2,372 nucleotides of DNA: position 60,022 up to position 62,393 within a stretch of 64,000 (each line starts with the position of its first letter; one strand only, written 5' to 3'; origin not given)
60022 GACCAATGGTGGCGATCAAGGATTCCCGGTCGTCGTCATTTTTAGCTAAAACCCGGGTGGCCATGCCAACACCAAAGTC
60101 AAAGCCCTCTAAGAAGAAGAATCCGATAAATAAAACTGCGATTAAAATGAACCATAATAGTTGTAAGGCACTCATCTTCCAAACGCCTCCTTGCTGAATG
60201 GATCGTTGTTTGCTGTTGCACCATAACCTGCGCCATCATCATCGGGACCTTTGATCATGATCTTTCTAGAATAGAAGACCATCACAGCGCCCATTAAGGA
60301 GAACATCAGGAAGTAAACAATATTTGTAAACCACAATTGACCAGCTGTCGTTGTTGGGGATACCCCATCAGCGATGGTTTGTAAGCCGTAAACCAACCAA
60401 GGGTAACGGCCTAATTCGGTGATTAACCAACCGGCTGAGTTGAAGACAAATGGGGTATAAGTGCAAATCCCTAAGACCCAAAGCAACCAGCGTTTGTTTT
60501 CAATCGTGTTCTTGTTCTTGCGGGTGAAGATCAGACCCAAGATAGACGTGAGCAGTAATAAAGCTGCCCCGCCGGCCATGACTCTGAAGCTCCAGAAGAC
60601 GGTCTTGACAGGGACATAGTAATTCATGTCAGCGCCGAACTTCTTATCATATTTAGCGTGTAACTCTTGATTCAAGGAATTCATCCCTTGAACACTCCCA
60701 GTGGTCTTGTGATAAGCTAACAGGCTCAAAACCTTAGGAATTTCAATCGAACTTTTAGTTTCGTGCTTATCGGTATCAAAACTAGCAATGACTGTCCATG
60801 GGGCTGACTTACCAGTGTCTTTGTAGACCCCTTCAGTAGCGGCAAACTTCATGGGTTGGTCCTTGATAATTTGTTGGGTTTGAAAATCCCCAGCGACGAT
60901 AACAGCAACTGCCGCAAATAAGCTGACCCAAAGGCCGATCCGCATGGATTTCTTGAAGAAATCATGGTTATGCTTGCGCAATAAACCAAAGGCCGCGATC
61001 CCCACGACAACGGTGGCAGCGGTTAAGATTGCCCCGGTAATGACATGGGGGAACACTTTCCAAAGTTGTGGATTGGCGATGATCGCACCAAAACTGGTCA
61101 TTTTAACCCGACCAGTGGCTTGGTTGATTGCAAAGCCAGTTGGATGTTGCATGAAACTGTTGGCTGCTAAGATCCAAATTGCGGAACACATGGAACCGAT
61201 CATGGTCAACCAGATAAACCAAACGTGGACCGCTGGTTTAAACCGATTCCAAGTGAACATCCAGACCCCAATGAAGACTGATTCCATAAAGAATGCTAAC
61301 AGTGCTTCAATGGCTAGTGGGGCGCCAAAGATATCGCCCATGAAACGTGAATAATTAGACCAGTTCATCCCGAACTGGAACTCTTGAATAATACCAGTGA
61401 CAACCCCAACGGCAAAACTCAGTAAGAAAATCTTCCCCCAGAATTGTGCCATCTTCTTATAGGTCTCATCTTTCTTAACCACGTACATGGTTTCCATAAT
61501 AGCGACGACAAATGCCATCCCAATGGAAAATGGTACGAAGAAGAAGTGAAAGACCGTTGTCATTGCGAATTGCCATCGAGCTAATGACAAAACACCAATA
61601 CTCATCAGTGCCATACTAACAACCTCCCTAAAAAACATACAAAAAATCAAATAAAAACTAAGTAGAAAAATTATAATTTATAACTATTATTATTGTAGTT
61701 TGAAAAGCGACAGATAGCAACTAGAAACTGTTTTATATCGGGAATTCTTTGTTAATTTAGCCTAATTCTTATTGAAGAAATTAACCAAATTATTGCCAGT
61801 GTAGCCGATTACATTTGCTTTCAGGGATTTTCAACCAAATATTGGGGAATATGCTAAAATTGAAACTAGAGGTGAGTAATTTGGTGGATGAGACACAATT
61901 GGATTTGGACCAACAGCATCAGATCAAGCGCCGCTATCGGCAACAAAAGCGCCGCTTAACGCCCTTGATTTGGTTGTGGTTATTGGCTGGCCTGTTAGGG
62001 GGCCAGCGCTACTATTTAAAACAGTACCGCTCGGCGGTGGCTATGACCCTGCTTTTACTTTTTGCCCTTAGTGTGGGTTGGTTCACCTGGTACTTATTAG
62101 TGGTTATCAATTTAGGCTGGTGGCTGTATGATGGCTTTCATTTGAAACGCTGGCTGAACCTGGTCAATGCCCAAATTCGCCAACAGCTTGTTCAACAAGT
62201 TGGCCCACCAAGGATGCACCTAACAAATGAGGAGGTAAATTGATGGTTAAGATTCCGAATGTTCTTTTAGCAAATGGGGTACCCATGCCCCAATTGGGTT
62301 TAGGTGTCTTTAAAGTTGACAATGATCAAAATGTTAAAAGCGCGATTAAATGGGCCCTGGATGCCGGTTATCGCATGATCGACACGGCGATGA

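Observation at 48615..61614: Compact lactate-respiration cluster: LutABC + ferrochelatase + menA + prenyl synthase + cytochrome bd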

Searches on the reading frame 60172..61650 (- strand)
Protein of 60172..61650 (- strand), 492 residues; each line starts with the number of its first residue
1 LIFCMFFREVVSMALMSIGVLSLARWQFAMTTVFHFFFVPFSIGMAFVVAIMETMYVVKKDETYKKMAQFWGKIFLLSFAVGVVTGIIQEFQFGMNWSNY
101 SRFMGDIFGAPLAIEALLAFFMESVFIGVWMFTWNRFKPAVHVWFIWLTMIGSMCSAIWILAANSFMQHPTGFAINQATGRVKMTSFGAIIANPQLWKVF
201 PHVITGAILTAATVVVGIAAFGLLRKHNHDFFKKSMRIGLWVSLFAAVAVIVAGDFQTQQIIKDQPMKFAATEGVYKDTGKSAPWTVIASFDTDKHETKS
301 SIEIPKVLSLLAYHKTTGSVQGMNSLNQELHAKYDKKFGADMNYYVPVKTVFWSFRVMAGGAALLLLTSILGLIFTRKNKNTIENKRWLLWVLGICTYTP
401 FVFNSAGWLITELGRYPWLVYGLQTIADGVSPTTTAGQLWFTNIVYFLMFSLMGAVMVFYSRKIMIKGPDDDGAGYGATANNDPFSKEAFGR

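Call 5: search_protein_families(library=ncbifam, proteins=[window:60172-61650:-], max_evalue=1e-10)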
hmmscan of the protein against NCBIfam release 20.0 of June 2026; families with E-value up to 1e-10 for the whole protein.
window:60172-61650:- (492 aa): 2 families
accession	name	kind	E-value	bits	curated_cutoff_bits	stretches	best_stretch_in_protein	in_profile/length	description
NF011609.0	PRK15035.1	equivalog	2e-97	327.2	1025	2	20-334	4-318/514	cytochrome bd-II oxidase subunit 1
NF011677.0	PRK15097.1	equivalog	3.6e-90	303.1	968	1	20-329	4-313/522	cytochrome ubiquinol oxidase subunit I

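Call 62: find_homologous_proteins(query=window:60172-61614:-, max_evalue=1e-30)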
Query window:60172-61614:- (480 aa): 7999 proteins with E <= 1e-30 among 8000 candidates; the best 120 are listed.
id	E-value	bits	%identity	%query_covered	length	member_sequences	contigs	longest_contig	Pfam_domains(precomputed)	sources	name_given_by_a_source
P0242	0.0e+0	1074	98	100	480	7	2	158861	PF01654.23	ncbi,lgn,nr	ncbi:cytochrome d ubiquinol oxidase subunit I [Agrilactobacillus composti DSM 18527 = JCM 14202]|nr:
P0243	1.9e-278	942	86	100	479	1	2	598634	PF01654.23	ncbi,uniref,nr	ncbi:cytochrome ubiquinol oxidase subunit I [Agrilactobacillus yilanensis]|uniref:Cytochrome ubiquin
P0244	7.7e-267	904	82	100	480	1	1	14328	PF01654.23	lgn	-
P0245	1.7e-258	876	79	100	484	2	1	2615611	PF01654.23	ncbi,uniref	ncbi:cytochrome ubiquinol oxidase subunit I [Agrilactobacillus fermenti]|uniref:cytochrome ubiquinol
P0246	2.0e-227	774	71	100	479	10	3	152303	PF01654.23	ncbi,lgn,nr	ncbi:cytochrome ubiquinol oxidase subunit I [Lacticaseibacillus saniviri]|nr:cytochrome ubiquinol ox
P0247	9.1e-227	771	70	99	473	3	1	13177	PF01654.23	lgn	-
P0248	3.4e-223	760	70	100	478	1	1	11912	PF01654.23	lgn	-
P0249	3.6e-220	750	67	100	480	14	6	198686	PF01654.23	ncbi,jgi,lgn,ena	-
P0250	3.2e-218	743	68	99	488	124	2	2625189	PF01654.23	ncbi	-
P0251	6.2e-218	742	69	100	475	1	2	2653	PF01654.23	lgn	-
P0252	1.5e-217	741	68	99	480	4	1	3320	PF01654.23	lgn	-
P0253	7.8e-217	739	68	100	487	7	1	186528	PF01654.23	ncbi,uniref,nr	ncbi:cytochrome ubiquinol oxidase subunit I [Bombilactobacillus bombi]|uniref:cytochrome ubiquinol o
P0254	2.8e-216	737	66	100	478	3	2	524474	PF01654.23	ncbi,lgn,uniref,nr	ncbi:cytochrome ubiquinol oxidase subunit I [Lactobacillus sp. YT155]|uniref:cytochrome ubiquinol ox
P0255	4.9e-216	736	69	100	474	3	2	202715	PF01654.23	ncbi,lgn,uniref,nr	ncbi:cytochrome ubiquinol oxidase subunit I [Lacticaseibacillus baoqingensis]|uniref:Cytochrome ubiq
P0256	2.2e-215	734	68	100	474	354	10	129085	PF01654.23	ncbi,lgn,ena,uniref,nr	ncbi:cytochrome ubiquinol oxidase subunit I [Lactobacillus paracasei]|uniref:cytochrome ubiquinol ox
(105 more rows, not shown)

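Call 63: find_encoding_contigs(protein=P0243, flank=10000, max_places=2)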
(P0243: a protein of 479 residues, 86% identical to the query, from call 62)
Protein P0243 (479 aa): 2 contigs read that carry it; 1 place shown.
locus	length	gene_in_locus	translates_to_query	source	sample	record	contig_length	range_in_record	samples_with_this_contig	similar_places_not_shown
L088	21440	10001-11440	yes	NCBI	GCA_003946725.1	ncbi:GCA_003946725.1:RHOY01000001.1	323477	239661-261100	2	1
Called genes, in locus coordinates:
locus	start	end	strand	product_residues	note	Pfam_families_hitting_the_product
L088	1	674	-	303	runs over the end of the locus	PF02195:ParB_N, PF08535:KorB (faint), PF17762:HTH_ParB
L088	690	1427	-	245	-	PF02527:GidB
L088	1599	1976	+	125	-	-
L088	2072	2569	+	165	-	PF02674:Colicin_V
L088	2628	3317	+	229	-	PF07685:GATase_3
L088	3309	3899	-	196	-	PF13302:Acetyltransf_3, PF13420:Acetyltransf_4, PF00583:Acetyltransf_1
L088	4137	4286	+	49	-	PF00471:Ribosomal_L33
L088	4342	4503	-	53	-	-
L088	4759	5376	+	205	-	PF00194:Carb_anhydrase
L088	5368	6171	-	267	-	-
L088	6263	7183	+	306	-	PF01545:Cation_efflux, PF16916:ZT_dimer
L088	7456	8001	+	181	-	-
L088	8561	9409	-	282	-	PF00248:Aldo_ket_red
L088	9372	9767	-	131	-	-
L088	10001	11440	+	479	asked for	PF01654:Cyt_bd_oxida_I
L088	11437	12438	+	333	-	PF02322:Cyt_bd_oxida_II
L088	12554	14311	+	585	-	PF00664:ABC_membrane, PF00005:ABC_tran, PF13555:AAA_29 (faint)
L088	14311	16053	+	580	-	PF00664:ABC_membrane, PF00005:ABC_tran, PF13304:AAA_21 (faint)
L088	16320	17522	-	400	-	PF03453:MoeA_N, PF00994:MoCF_biosynth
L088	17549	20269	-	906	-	PF00111:Fer2, PF13510:Fer2_4, PF10588:NADH-G_4Fe-4S_3, PF22117:Fer4_Nqo3, PF00037:Fer4, PF04879:Molybdop_Fe4S4, PF00384:Molybdopterin, PF01568:Molydop_binding, +4 more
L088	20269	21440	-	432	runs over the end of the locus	PF01512:Complex1_51K, PF10589:NADH_4Fe-4S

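Call 79: find_encoding_contigs(protein=L088:17549-20269:-, flank=6000, max_places=1)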
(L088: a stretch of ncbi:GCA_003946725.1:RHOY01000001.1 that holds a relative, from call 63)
Protein L088:17549-20269:- (906 aa): 2 contigs read that carry it; 1 place shown.
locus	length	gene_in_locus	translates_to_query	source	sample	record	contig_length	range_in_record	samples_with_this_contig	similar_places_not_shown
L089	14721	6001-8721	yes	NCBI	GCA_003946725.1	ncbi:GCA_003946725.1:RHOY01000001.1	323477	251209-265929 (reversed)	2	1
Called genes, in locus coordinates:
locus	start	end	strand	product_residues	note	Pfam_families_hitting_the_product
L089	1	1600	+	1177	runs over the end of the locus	-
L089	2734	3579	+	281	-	PF01226:Form_Nir_trans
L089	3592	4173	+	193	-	-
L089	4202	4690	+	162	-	PF01257:2Fe-2S_thioredx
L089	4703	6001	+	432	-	PF01512:Complex1_51K, PF10589:NADH_4Fe-4S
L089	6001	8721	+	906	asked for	PF00111:Fer2, PF13510:Fer2_4, PF10588:NADH-G_4Fe-4S_3, PF22117:Fer4_Nqo3, PF00037:Fer4, PF04879:Molybdop_Fe4S4, PF00384:Molybdopterin, PF01568:Molydop_binding, +4 more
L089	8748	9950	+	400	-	PF03453:MoeA_N, PF00994:MoCF_biosynth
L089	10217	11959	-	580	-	PF00664:ABC_membrane, PF00005:ABC_tran, PF13304:AAA_21 (faint)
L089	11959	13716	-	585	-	PF00664:ABC_membrane, PF00005:ABC_tran, PF13555:AAA_29 (faint)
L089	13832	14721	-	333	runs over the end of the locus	PF02322:Cyt_bd_oxida_II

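Call 82: search_protein_families(library=pfam, proteins=[window:60172-61614:-], max_evalue=0.00001)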
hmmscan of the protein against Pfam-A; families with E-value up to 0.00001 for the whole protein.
window:60172-61614:- (480 aa): 1 family
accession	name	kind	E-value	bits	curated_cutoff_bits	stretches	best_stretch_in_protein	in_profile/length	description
PF01654.22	Cyt_bd_oxida_I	-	1.5e-158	528.2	26.2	1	11-457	1-418/418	Cytochrome bd terminal oxidase subunit I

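Call 85: search_protein_families(library=ncbifam, proteins=[L089:3592-4173:+], max_evalue=1e-10)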
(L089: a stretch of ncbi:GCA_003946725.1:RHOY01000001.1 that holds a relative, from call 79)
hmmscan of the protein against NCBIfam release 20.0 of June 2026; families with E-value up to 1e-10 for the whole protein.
L089:3592-4173:+ (193 aa): 0 families

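Call 90: find_encoding_contigs(protein=P0244, flank=10000, max_places=1)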
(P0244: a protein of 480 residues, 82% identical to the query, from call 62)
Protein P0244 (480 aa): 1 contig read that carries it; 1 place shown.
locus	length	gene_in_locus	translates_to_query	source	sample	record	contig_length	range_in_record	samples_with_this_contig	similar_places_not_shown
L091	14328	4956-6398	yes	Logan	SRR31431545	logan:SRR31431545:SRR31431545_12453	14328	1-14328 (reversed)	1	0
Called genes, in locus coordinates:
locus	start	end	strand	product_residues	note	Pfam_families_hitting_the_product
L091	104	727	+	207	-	PF00194:Carb_anhydrase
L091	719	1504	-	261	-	-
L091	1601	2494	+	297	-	PF01545:Cation_efflux, PF16916:ZT_dimer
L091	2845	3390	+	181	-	-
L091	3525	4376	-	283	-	PF00248:Aldo_ket_red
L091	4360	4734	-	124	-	PF05154:TM2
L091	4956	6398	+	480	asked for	PF01654:Cyt_bd_oxida_I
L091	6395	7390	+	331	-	PF02322:Cyt_bd_oxida_II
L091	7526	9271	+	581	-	PF00664:ABC_membrane, PF00005:ABC_tran, PF13555:AAA_29 (weak)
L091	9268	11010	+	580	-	PF00664:ABC_membrane, PF00005:ABC_tran, PF13304:AAA_21 (faint)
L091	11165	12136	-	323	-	PF00348:polyprenyl_synt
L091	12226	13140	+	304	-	PF01040:UbiA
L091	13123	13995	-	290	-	PF00762:Ferrochelatase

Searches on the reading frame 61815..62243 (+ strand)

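Call 5: search_protein_families(library=ncbifam, proteins=[window:61815-62243:+], max_evalue=1e-10)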
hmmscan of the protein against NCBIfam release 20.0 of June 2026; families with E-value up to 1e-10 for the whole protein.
window:61815-62243:+ (142 aa): 0 families

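Call 48: search_protein_families(library=ncbifam, proteins=[window:61815-62243:+], max_evalue=1e-15)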
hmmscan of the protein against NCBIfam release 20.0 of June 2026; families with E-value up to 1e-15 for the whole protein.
window:61815-62243:+ (142 aa): 0 families

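Call 59: search_protein_families(library=pfam, proteins=[window:61815-62243:+], max_evalue=1)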
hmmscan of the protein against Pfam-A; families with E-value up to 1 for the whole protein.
window:61815-62243:+ (142 aa): 1 family
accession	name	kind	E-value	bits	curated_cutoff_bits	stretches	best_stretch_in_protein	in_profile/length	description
PF05154.21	TM2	-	0.0077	16.9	27.9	1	52-91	9-48/51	TM2 domain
